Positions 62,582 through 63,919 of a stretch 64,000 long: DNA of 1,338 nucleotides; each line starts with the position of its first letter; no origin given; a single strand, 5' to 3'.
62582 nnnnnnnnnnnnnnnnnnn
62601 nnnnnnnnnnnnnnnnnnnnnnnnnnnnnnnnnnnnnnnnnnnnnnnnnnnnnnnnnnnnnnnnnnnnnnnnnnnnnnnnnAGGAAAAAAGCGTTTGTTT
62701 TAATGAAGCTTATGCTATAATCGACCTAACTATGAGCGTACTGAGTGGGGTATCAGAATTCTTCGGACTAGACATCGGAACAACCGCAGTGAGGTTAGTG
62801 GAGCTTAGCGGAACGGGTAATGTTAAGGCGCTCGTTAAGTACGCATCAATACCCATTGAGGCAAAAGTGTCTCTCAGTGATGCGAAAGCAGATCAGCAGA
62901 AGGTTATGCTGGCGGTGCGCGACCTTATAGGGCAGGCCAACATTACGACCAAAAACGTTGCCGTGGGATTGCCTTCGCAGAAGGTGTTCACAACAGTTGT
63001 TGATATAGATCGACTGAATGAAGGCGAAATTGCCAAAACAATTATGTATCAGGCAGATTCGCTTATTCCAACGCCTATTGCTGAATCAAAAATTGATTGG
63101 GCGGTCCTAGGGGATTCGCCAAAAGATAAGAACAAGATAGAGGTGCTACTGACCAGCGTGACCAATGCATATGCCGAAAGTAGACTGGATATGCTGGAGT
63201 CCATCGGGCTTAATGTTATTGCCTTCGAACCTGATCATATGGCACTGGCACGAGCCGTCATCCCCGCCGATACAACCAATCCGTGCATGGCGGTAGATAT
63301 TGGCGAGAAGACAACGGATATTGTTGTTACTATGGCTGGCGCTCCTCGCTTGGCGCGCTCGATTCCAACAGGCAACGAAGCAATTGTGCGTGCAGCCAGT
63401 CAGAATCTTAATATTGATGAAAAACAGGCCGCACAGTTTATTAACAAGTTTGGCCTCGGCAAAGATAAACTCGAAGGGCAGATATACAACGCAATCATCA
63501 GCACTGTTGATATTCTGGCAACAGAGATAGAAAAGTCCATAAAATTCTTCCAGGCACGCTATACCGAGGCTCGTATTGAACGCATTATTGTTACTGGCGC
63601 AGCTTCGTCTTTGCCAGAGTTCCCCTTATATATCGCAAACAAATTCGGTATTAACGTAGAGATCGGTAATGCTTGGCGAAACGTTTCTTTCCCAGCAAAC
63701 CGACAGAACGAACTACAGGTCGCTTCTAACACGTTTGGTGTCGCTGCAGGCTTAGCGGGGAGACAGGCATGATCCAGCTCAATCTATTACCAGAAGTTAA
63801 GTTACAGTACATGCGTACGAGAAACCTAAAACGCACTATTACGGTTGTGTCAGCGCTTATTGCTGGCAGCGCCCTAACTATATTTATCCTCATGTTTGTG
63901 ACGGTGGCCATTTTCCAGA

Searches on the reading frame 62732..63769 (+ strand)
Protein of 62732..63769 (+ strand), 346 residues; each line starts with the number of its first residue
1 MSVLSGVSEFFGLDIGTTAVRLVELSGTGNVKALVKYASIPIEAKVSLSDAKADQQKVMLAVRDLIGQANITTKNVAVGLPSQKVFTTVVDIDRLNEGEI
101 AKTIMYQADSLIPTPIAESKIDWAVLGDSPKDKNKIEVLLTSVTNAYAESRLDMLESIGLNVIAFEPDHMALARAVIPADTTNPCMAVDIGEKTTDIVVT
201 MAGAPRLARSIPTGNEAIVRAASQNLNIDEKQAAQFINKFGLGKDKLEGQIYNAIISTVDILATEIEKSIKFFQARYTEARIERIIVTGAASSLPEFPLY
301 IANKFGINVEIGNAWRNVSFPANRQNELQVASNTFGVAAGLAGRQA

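Call 3: search_protein_families(library=pfam, proteins=[window:62732-63769:+], max_evalue=1)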
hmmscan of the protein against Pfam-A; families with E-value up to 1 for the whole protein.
window:62732-63769:+ (346 aa): 8 families
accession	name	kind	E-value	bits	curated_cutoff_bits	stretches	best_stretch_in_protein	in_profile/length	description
PF11104.14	PilM_2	-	1.5e-37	129.8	27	1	12-344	1-338/340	Type IV pilus assembly protein PilM;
PF14450.12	FtsA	-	8.2e-09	36.3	31.8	1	187-315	2-113/127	Cell division protein FtsA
PF25216.1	Volactin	-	1.1e-08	35.4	35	1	188-302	171-288/321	Volactin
PF05134.19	T2SSL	-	0.00046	20.1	25.5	1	72-173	41-139/231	Type II secretion system (T2SS), protein L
PF06723.19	MreB_Mbl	-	0.0042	16.4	27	1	155-218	116-180/327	MreB/Mbl protein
PF00370.27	FGGY_N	-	0.0075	16.3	28.8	1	11-93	3-88/245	FGGY family of carbohydrate kinases, N-terminal domain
PF21522.3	MreB-like_C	-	0.0083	17.1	27.8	1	188-228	2-46/123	Archaeal actin homologue MreB-like, C-terminal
PF13614.12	AAA_31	-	0.11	12.9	27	1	46-148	20-119/177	AAA domain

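Call 4: search_protein_families(library=ncbifam, proteins=[window:62732-63769:+], max_evalue=1)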
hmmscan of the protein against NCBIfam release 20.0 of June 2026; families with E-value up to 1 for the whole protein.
window:62732-63769:+ (346 aa): 6 families
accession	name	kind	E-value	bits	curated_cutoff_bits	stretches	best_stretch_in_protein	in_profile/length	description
TIGR01175.1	pilM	subfamily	1.1e-45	156.1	133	1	8-345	3-347/348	type IV pilus assembly protein PilM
NF045709.1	Amuc_1101_fam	equivalog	3.4e-27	95.5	650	1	10-344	7-348/608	Amuc_1101 family PilM-like pilus complex protein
TIGR01174.1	ftsA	equivalog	6.4e-09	35.4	175.85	1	139-270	151-282/371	cell division protein FtsA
NF007009.0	PRK09472.1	equivalog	0.012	14.7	409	1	135-225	155-246/420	cell division protein FtsA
NF045748.1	MPN316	equivalog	0.012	14.7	500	1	153-238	174-260/424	MPN316 family protein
TIGR03123.1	one_C_unchar_1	hypoth_equivalog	0.018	14.3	244.1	1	176-206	122-151/327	probable H4MPT-linked C1 transfer pathway protein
